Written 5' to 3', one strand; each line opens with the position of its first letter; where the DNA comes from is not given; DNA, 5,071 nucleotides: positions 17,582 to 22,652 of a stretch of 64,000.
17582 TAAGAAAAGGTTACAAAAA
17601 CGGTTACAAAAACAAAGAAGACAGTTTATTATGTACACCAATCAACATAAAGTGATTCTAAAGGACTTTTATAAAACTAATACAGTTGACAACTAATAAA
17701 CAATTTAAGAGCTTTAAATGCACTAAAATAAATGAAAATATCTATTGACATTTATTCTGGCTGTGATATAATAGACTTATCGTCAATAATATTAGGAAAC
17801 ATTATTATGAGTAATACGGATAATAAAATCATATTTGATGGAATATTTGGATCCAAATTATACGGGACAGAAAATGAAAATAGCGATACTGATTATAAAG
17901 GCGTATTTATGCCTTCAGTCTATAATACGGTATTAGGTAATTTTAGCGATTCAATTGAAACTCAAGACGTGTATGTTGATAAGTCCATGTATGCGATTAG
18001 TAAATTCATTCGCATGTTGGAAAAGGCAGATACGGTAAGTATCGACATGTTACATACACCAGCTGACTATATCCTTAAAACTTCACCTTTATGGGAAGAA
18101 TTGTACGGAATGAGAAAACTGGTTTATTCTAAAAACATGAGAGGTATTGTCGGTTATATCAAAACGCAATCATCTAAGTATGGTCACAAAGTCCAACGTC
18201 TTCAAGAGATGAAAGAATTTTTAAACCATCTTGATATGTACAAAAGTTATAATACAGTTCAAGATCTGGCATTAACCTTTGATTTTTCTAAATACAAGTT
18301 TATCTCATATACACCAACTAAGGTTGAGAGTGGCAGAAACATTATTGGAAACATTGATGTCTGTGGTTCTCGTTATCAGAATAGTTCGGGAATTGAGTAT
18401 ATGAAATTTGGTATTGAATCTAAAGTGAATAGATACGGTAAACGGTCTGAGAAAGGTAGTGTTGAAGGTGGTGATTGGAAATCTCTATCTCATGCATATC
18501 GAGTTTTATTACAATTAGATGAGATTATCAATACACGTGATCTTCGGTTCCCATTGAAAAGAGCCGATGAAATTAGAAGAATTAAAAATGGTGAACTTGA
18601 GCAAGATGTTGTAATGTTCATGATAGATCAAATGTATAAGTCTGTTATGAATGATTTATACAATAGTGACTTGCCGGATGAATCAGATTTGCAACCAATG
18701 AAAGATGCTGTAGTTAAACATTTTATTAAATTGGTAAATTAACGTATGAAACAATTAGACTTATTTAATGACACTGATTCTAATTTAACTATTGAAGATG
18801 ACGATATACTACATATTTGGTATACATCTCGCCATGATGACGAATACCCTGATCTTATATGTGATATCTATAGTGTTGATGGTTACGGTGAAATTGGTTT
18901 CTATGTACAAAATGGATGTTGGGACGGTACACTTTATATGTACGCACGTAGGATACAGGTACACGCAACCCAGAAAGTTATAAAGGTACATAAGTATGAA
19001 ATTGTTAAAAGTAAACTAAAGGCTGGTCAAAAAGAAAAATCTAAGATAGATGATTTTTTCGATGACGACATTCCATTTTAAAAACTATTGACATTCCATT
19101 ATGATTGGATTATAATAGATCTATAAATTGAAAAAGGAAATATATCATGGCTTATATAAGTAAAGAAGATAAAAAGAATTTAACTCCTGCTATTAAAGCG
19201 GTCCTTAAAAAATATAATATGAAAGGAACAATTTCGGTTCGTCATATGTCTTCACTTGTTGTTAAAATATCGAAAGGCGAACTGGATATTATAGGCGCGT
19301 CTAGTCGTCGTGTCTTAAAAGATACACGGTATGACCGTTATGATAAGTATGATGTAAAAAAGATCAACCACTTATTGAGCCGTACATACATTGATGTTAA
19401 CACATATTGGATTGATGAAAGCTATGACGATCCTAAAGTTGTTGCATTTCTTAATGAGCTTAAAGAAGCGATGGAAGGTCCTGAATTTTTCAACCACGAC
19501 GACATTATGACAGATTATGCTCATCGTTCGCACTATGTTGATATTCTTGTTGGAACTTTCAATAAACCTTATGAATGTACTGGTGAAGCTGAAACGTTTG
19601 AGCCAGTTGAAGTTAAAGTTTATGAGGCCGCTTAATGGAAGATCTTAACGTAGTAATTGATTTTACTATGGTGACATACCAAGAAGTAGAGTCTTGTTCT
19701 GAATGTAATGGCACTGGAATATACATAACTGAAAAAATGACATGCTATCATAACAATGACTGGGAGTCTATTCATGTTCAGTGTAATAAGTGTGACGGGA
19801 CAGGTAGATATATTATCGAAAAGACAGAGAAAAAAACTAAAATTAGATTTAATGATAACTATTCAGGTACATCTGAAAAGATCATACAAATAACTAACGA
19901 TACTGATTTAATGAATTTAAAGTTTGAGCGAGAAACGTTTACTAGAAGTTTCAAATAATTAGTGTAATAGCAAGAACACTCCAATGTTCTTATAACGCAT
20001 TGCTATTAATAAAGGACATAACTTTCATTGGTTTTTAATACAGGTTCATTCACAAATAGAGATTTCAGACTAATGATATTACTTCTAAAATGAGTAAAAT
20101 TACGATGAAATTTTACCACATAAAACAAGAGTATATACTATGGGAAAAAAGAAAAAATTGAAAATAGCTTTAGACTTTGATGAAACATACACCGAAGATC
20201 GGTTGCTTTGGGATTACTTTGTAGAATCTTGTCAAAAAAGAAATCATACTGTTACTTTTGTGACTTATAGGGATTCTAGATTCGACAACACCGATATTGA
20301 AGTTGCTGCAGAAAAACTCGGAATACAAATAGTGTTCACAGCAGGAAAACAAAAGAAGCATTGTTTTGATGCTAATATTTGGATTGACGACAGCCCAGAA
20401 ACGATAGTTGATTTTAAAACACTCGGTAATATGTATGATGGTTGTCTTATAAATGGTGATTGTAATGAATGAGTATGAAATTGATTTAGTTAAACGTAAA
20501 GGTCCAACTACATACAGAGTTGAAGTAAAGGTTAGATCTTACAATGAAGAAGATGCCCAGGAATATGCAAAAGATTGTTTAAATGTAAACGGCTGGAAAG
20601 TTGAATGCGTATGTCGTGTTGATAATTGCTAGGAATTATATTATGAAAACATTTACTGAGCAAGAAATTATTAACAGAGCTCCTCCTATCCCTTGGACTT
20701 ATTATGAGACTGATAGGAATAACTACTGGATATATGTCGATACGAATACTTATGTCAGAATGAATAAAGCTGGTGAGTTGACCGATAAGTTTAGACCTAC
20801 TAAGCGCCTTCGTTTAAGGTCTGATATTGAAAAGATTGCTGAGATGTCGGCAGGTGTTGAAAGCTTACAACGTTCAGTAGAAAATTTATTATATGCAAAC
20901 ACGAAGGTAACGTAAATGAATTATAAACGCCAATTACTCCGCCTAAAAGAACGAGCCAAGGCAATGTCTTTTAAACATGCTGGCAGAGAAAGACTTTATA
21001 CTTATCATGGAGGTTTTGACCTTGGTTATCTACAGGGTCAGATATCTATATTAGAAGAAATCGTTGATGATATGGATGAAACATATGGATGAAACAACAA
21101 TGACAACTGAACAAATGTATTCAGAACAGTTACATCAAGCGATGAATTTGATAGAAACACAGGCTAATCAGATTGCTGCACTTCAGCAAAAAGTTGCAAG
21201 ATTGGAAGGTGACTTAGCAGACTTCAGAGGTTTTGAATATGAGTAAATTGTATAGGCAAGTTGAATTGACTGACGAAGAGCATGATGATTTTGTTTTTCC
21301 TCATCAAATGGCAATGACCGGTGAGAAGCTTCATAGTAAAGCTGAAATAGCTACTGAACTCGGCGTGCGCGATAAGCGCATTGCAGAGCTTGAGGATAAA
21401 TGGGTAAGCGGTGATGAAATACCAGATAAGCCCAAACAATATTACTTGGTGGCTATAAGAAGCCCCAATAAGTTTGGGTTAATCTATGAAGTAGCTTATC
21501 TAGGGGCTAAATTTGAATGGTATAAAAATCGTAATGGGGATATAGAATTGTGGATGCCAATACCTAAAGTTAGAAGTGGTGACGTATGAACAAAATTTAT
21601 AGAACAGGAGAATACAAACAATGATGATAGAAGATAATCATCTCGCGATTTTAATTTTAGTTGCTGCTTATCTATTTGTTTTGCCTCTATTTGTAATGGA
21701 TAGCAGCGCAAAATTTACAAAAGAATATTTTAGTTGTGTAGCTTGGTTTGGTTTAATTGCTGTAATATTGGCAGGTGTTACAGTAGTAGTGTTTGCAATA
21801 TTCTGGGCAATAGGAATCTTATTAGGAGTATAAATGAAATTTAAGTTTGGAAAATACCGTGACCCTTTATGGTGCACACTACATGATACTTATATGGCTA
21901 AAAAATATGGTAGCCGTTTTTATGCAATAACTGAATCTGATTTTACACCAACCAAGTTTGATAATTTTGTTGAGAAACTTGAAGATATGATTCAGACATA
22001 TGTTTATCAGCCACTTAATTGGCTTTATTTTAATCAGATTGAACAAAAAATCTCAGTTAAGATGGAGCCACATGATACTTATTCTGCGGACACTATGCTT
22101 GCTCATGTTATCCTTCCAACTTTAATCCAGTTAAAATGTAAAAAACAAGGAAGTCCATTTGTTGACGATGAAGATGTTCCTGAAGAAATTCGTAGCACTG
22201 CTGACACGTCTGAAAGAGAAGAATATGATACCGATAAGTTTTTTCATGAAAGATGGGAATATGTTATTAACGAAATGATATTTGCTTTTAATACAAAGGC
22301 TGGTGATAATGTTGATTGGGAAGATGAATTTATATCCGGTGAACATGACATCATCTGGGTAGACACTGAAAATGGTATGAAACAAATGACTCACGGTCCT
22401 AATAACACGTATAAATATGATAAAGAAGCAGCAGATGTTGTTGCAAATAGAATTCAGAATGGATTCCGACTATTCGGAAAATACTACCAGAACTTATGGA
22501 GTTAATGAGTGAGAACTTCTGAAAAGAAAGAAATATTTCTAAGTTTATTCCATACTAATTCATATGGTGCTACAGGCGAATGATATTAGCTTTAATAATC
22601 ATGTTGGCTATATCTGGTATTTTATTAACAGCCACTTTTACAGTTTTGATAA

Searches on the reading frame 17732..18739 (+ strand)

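Call 75: search_protein_families(library=phrogs, proteins=[window:17732-18739:+], max_evalue=0.001)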
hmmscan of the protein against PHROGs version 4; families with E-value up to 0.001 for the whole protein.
window:17732-18739:+ (336 aa): 3 families
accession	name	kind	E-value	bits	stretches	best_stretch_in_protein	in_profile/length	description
phrog_388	-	DNA, RNA and nucleotide metabolism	1.9e-67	228.8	1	24-329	29-328/351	nucleotidyltransferase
phrog_14344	-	DNA, RNA and nucleotide metabolism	8.1e-06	26.8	1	30-164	26-161/262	nucleotidyltransferase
phrog_18009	-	unknown function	2e-05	25.3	1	39-112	36-111/281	-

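Call 76: search_protein_families(library=pfam, proteins=[window:17732-18739:+], max_evalue=0.001)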
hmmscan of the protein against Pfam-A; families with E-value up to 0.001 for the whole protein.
window:17732-18739:+ (336 aa): 1 family
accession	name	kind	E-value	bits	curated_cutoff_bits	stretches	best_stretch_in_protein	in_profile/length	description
PF10127.15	RlaP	-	1.2e-13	51.8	23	1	27-150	14-140/249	RNA repair pathway DNA polymerase beta family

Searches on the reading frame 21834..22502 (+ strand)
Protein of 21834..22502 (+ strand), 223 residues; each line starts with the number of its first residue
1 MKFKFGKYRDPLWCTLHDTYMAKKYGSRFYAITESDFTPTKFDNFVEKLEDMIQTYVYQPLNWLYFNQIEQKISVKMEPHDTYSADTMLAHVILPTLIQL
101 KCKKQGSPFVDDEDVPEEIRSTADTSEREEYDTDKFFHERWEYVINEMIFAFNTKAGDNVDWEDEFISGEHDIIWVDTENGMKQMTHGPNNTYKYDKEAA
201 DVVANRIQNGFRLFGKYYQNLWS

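Call 75: search_protein_families(library=phrogs, proteins=[window:21834-22502:+], max_evalue=0.001)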
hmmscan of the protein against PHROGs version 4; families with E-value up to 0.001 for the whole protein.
window:21834-22502:+ (223 aa): 1 family
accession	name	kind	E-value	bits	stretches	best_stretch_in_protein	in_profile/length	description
phrog_11543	-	unknown function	7.3e-38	131.7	1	1-222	1-172/173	-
